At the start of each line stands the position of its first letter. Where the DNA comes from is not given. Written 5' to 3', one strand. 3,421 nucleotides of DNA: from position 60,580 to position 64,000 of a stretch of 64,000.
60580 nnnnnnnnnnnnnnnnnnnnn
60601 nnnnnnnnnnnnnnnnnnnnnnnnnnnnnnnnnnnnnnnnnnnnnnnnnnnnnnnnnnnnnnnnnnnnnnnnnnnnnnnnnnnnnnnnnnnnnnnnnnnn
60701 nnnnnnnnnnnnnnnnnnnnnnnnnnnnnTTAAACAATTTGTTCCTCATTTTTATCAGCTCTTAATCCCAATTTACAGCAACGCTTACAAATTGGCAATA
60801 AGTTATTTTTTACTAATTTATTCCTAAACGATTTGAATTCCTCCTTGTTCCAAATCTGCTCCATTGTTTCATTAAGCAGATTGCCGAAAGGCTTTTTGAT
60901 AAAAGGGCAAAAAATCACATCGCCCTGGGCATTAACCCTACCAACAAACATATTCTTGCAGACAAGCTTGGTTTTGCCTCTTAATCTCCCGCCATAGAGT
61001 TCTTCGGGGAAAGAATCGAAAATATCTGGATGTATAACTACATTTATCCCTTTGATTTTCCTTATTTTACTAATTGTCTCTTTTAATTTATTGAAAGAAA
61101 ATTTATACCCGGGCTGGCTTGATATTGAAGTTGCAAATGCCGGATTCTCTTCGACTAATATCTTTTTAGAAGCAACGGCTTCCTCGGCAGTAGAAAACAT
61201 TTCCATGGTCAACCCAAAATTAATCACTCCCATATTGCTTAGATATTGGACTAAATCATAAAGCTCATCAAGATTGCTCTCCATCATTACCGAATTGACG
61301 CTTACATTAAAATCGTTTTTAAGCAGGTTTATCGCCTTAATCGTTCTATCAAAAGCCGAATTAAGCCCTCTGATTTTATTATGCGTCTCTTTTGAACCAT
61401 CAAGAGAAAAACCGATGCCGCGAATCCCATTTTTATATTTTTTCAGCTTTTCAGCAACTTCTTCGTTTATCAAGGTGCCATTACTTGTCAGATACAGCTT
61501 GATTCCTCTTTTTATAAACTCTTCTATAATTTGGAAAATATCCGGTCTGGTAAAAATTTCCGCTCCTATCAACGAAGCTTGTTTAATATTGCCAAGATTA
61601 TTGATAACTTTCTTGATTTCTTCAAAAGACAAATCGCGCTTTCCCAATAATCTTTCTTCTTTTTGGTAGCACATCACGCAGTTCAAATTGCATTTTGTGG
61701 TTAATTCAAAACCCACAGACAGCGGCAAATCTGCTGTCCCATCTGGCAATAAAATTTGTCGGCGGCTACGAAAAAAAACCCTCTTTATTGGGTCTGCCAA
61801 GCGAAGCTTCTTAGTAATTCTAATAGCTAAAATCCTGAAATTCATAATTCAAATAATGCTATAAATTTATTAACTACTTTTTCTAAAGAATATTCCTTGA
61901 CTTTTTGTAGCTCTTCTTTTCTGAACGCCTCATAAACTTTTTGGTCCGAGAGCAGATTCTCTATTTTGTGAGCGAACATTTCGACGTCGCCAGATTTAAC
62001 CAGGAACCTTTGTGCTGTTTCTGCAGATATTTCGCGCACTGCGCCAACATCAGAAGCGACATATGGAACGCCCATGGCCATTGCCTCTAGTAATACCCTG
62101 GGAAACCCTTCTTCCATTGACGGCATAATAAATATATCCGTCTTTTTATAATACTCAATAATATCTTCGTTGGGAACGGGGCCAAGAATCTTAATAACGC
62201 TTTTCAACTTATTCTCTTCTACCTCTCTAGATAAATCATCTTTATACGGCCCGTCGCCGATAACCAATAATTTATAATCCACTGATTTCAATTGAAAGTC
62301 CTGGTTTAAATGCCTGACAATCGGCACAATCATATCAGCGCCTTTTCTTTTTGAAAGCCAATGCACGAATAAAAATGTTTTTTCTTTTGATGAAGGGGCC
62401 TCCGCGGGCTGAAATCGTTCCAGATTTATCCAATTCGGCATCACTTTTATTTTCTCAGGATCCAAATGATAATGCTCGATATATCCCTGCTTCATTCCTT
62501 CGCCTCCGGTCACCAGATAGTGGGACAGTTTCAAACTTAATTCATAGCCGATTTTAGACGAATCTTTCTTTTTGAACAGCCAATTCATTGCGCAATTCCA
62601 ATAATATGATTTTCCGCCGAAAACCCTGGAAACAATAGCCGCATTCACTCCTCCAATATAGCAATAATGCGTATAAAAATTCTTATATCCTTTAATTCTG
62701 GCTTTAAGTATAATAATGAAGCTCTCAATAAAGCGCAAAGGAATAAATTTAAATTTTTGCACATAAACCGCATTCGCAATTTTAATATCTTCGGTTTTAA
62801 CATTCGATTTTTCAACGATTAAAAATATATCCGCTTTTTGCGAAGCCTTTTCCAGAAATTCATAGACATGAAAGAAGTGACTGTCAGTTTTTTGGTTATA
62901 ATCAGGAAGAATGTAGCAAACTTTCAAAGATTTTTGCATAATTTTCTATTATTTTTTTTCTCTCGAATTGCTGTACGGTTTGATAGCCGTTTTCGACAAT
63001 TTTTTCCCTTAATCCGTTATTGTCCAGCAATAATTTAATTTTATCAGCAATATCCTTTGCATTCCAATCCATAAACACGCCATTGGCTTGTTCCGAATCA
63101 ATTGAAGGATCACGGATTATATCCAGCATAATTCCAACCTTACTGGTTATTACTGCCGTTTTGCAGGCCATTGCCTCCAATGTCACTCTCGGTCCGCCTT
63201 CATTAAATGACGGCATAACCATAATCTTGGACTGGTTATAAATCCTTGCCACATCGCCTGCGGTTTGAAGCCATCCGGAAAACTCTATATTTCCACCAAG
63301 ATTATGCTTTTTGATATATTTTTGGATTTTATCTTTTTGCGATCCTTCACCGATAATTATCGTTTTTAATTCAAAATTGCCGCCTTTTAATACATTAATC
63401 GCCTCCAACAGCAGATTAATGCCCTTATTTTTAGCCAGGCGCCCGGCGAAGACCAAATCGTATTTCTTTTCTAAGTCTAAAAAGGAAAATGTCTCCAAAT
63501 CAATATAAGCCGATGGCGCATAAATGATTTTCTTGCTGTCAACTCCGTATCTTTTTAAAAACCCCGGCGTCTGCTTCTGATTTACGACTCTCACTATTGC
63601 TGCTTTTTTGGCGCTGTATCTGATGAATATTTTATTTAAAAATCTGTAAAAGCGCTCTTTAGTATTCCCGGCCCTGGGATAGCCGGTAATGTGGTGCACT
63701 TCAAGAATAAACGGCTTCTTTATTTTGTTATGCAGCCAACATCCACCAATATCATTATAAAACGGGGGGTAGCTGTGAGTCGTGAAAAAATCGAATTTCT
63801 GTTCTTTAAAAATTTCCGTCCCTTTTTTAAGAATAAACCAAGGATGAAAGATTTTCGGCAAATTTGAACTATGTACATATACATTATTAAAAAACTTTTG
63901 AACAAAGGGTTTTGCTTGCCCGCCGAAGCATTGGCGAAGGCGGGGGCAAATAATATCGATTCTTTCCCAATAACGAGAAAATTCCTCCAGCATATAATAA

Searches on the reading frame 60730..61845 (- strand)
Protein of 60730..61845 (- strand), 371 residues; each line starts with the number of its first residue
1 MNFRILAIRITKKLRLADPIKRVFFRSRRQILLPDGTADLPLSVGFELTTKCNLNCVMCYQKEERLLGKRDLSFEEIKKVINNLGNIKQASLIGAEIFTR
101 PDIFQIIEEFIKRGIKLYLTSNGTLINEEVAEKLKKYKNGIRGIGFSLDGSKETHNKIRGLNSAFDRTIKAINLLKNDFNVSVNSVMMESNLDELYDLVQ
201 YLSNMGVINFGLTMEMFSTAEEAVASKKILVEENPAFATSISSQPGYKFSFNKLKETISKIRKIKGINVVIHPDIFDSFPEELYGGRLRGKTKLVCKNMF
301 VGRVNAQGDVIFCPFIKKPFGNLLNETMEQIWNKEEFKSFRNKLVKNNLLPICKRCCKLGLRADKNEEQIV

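Call 7: search_protein_families(library=pfam, proteins=[window:60730-61845:-], max_evalue=0.001)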
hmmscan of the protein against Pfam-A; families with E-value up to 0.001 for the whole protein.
window:60730-61845:- (371 aa): 2 families
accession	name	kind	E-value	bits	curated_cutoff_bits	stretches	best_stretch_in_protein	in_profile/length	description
PF04055.27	Radical_SAM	-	2.4e-24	86.8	29.5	1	47-201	2-165/166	Radical SAM superfamily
PF13186.11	SPASM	-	1.5e-11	44.8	21.5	1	304-356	10-66/67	Iron-sulfur cluster-binding domain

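Call 49: search_protein_families(library=ncbifam, proteins=[window:60730-61845:-], max_evalue=0.00001)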
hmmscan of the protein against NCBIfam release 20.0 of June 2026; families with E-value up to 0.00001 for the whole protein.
window:60730-61845:- (371 aa): 53 families (the best 25 are shown)
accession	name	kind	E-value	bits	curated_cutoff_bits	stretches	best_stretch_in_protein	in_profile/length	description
TIGR04545.1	rSAM_ahbD_hemeb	equivalog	2.5e-32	112.6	500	1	44-215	2-175/339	heme b synthase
TIGR04055.1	rSAM_NirJ2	equivalog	1.1e-28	100.7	500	1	45-211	3-170/326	putative heme d1 biosynthesis radical SAM protein NirJ2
TIGR04053.2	TIGR04053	equivalog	1e-26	94.1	395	1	39-210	5-181/366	TIGR04053 family radical SAM/SPASM domain-containing protein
TIGR04051.1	rSAM_NirJ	equivalog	5.1e-26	91.5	515.45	1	45-214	5-175/354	heme d1 biosynthesis radical SAM protein NirJ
TIGR04546.1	rSAM_ahbC_deAc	equivalog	1.1e-25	90.3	650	1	44-207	41-205/390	12,18-didecarboxysiroheme deacetylase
TIGR04317.1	W_rSAM_matur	equivalog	1.4e-25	90.2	380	1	46-212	8-181/349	tungsten cofactor oxidoreductase radical SAM maturase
TIGR04054.1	rSAM_NirJ1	equivalog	2e-25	89.2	650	1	44-336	38-331/387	putative heme d1 biosynthesis radical SAM protein NirJ1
TIGR04347.1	pseudo_SAM_Halo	equivalog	1e-24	87.5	525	1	44-225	40-222/390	TIGR04347 family pseudo-SAM/SPASM protein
TIGR04133.1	rSAM_w_lipo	hypoth_equivalog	4.7e-23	81.7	425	1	46-356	28-321/350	TIGR04133 family radical SAM/SPASM protein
NF012164.0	AlbA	equivalog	5.3e-23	81.2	850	1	34-211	103-284/442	subtilosin maturase AlbA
TIGR03962.1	mycofact_rSAM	equivalog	8e-23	81.1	265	1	39-206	9-177/339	mycofactocin radical SAM maturase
TIGR03961.1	rSAM_PTO1314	hypoth_equivalog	3.7e-22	79.1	306.05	1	25-230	6-206/332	PTO1314 family radical SAM protein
TIGR04311.1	rSAM_Geo_metal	subfamily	1.8e-21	76.7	400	1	43-224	4-195/423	radical SAM/SPASM family putative metalloenzyme maturase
NF050035.1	rSAM_WgK_link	exception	2.5e-21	76.1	650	1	39-357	6-335/367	radical SAM/SPASM peptide maturase WgkB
TIGR04250.1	SCM_rSAM_ScmE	equivalog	4.4e-21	75.2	400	1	41-207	2-171/358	SynChlorMet cassette radical SAM/SPASM protein ScmE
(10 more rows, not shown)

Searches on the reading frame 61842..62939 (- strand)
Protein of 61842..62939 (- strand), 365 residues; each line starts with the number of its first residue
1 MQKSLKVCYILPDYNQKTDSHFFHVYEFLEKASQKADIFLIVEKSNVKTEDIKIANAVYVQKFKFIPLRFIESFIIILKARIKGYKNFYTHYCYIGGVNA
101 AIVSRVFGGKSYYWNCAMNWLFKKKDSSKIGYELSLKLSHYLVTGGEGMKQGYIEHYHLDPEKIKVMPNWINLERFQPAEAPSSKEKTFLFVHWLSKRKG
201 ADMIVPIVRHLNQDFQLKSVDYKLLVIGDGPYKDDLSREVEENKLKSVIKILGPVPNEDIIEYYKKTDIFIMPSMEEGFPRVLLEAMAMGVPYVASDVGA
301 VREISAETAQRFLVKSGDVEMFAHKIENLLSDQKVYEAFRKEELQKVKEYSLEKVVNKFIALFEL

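Call 7: search_protein_families(library=pfam, proteins=[window:61842-62939:-], max_evalue=0.001)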
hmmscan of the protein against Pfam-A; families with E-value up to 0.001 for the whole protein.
window:61842-62939:- (365 aa): 4 families
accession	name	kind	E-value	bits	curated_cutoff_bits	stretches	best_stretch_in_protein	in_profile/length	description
PF00534.26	Glycos_transf_1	-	3.6e-40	137.8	26.4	1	178-342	7-168/172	Glycosyl transferases group 1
PF13692.12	Glyco_trans_1_4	-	6.9e-33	114.3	27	1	187-332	2-142/142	Glycosyl transferases group 1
PF20706.3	GT4-conflict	-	8.2e-09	35.4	26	1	179-334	190-359/385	Family 4 Glycosyltransferase in conflict systems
PF13524.12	Glyco_trans_1_2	-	6.4e-05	23.4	25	1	221-358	14-141/144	Glycosyl transferase-like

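Call 13: find_encoding_contigs(protein=window:61842-62939:-, flank=10000, max_places=4)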
Protein window:61842-62939:- (365 aa): 9 contigs read that carry it; 4 places shown.
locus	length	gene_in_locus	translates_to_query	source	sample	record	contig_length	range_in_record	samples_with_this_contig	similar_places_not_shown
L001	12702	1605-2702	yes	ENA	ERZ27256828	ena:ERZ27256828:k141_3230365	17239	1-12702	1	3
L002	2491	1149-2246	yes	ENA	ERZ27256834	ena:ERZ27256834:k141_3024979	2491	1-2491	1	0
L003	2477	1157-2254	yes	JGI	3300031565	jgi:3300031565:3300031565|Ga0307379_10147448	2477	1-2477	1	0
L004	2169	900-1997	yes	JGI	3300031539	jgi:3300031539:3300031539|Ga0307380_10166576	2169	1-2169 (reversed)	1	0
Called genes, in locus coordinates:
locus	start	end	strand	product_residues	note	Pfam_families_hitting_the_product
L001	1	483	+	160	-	?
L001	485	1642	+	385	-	PF00534:Glycos_transf_1, PF13692:Glyco_trans_1_4, PF13524:Glyco_trans_1_2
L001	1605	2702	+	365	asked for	PF20706:GT4-conflict, PF00534:Glycos_transf_1, PF13692:Glyco_trans_1_4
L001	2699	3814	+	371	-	PF04055:Radical_SAM, PF13186:SPASM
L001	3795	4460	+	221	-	PF05148:Methyltransf_8 (weak), PF13489:Methyltransf_23, PF08241:Methyltransf_11, PF08242:Methyltransf_12 (weak), PF13649:Methyltransf_25 (weak), PF13847:Methyltransf_31 (weak)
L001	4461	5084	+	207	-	PF13489:Methyltransf_23 (weak), PF13649:Methyltransf_25 (faint), PF08241:Methyltransf_11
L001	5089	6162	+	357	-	PF00534:Glycos_transf_1, PF13692:Glyco_trans_1_4, PF13524:Glyco_trans_1_2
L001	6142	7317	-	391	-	PF13439:Glyco_transf_4, PF20706:GT4-conflict (weak), PF00534:Glycos_transf_1, PF13692:Glyco_trans_1_4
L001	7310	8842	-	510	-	-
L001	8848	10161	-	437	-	PF00202:Aminotran_3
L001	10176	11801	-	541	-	PF02310:B12-binding, PF04055:Radical_SAM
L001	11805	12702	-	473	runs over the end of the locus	PF02310:B12-binding, PF13353:Fer4_12 (faint), PF04055:Radical_SAM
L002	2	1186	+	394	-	?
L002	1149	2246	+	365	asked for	PF20706:GT4-conflict, PF00534:Glycos_transf_1, PF13692:Glyco_trans_1_4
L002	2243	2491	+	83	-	?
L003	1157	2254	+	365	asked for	PF20706:GT4-conflict, PF00534:Glycos_transf_1, PF13692:Glyco_trans_1_4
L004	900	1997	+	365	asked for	PF20706:GT4-conflict, PF00534:Glycos_transf_1, PF13692:Glyco_trans_1_4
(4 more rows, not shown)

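Call 14: find_encoding_contigs(protein=window:61842-62939:-, flank=10000, max_places=10)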
Protein window:61842-62939:- (365 aa): 9 contigs read that carry it; 6 places shown.
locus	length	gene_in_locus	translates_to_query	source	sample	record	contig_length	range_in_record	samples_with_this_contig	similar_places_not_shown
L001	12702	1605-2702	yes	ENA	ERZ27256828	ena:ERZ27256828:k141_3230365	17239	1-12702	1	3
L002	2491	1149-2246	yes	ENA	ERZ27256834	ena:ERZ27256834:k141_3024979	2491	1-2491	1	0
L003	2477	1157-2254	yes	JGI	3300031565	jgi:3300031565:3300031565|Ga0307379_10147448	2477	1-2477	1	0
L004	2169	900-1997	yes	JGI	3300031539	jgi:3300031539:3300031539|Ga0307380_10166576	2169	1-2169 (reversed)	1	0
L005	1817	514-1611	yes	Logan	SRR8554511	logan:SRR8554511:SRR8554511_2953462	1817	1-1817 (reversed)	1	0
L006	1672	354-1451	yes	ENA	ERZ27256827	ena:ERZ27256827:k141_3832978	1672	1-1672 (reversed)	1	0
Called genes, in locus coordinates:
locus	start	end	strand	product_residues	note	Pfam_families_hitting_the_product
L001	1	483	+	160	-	?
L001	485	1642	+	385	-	PF00534:Glycos_transf_1, PF13692:Glyco_trans_1_4, PF13524:Glyco_trans_1_2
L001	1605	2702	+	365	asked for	PF20706:GT4-conflict, PF00534:Glycos_transf_1, PF13692:Glyco_trans_1_4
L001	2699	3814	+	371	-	PF04055:Radical_SAM, PF13186:SPASM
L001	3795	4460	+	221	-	PF05148:Methyltransf_8 (weak), PF13489:Methyltransf_23, PF08241:Methyltransf_11, PF08242:Methyltransf_12 (weak), PF13649:Methyltransf_25 (weak), PF13847:Methyltransf_31 (weak)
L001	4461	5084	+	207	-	PF13489:Methyltransf_23 (weak), PF13649:Methyltransf_25 (faint), PF08241:Methyltransf_11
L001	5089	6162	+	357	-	PF00534:Glycos_transf_1, PF13692:Glyco_trans_1_4, PF13524:Glyco_trans_1_2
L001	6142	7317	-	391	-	PF13439:Glyco_transf_4, PF20706:GT4-conflict (weak), PF00534:Glycos_transf_1, PF13692:Glyco_trans_1_4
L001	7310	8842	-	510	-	-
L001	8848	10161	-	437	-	PF00202:Aminotran_3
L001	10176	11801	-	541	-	PF02310:B12-binding, PF04055:Radical_SAM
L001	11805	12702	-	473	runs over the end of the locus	PF02310:B12-binding, PF13353:Fer4_12 (faint), PF04055:Radical_SAM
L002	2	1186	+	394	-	?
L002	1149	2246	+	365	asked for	PF20706:GT4-conflict, PF00534:Glycos_transf_1, PF13692:Glyco_trans_1_4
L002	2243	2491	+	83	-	?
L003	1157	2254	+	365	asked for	PF20706:GT4-conflict, PF00534:Glycos_transf_1, PF13692:Glyco_trans_1_4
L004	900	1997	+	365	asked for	PF20706:GT4-conflict, PF00534:Glycos_transf_1, PF13692:Glyco_trans_1_4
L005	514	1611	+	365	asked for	PF20706:GT4-conflict, PF00534:Glycos_transf_1, PF13692:Glyco_trans_1_4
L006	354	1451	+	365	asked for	PF20706:GT4-conflict, PF00534:Glycos_transf_1, PF13692:Glyco_trans_1_4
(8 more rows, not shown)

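Call 91: search_protein_families(library=pfam, proteins=[L001:1-483:+], max_evalue=0.01)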
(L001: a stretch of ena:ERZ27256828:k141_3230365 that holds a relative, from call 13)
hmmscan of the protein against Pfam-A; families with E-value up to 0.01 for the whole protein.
L001:1-483:+ (160 aa): 0 families

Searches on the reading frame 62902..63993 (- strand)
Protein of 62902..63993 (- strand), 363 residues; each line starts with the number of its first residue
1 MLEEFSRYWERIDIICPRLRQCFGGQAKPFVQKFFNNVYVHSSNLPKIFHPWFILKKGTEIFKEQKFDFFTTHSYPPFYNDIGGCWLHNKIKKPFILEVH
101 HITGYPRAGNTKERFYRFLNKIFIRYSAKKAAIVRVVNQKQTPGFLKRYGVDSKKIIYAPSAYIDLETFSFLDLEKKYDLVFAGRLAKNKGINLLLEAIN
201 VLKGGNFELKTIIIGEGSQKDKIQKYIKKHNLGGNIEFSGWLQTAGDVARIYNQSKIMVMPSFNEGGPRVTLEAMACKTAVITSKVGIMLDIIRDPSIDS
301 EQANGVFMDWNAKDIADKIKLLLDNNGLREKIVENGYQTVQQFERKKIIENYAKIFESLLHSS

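Call 7: search_protein_families(library=pfam, proteins=[window:62902-63993:-], max_evalue=0.001)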
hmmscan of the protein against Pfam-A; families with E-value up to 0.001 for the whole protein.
window:62902-63993:- (363 aa): 5 families
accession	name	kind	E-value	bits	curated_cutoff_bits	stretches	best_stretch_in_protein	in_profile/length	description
PF00534.26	Glycos_transf_1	-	1.7e-37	129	26.4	1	175-338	13-171/172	Glycosyl transferases group 1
PF13692.12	Glyco_trans_1_4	-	2.6e-27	96.2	27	1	179-325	3-142/142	Glycosyl transferases group 1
PF13524.12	Glyco_trans_1_2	-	5.4e-08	33.3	25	1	210-342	16-131/144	Glycosyl transferase-like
PF20706.3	GT4-conflict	-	4.1e-05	23.2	26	1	176-312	196-338/385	Family 4 Glycosyltransferase in conflict systems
PF13439.12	Glyco_transf_4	-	8e-05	23.2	28.5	1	42-158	45-161/170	Glycosyltransferase Family 4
